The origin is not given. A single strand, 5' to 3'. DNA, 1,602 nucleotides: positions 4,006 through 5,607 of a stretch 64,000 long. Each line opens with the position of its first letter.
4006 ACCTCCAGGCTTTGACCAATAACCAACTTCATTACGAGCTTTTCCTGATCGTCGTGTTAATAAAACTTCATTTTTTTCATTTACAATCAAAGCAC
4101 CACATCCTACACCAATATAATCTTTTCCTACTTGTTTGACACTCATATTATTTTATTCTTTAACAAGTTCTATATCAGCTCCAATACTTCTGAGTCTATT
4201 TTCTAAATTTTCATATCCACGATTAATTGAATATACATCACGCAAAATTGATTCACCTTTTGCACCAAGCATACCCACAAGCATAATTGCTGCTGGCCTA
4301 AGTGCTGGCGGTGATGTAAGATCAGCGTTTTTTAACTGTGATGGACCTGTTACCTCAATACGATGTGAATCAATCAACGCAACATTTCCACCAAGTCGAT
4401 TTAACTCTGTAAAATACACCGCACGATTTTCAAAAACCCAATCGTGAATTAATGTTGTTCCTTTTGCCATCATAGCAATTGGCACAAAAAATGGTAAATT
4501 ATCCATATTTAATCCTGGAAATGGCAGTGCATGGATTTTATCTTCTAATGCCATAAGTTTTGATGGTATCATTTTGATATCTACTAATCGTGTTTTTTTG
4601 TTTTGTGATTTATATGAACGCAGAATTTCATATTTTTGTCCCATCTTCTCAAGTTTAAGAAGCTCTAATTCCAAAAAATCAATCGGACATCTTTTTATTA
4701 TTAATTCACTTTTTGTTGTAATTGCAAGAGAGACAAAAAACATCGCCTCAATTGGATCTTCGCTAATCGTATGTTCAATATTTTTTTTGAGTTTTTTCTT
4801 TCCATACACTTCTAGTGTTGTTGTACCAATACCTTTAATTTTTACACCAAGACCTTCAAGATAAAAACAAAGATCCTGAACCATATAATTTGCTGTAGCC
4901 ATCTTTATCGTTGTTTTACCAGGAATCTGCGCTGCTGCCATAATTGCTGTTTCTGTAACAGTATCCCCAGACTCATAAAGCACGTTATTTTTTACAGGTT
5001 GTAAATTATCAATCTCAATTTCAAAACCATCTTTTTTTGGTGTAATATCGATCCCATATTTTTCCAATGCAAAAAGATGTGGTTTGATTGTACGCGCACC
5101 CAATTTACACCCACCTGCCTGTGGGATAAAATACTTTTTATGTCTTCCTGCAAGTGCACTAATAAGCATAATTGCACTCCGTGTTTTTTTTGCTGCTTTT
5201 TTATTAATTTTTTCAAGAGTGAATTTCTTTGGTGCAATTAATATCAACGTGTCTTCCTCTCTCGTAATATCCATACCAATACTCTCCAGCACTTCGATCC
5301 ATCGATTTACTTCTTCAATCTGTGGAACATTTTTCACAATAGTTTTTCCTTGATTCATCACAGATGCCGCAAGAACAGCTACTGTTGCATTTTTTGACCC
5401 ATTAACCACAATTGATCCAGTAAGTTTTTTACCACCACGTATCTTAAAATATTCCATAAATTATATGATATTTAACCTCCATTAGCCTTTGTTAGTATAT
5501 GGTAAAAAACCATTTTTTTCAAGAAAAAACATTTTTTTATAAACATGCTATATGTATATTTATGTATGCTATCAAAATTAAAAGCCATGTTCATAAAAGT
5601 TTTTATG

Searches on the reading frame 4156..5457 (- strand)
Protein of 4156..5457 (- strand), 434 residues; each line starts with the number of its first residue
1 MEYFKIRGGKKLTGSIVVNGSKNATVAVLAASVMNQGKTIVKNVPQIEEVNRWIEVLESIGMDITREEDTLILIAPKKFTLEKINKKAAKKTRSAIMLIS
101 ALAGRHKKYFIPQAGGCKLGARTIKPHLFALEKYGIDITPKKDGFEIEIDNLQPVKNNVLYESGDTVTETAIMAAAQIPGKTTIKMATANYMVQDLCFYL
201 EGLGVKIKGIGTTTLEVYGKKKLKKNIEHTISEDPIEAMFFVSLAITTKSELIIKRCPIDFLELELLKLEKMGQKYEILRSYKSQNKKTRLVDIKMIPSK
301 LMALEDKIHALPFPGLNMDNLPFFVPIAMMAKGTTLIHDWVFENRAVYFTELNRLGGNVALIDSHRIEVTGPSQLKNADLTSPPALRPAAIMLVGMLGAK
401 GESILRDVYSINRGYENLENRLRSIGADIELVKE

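Call 64: search_protein_families(library=pfam, proteins=[window:4156-5457:-], max_evalue=0.0001)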
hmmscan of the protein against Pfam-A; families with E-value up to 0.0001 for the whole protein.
window:4156-5457:- (434 aa): 1 family
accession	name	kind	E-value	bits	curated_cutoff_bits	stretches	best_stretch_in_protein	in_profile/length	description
PF00275.25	EPSP_synthase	-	3.4e-50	171.4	22.8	1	7-422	2-417/417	EPSP synthase (3-phosphoshikimate 1-carboxyvinyltransferase)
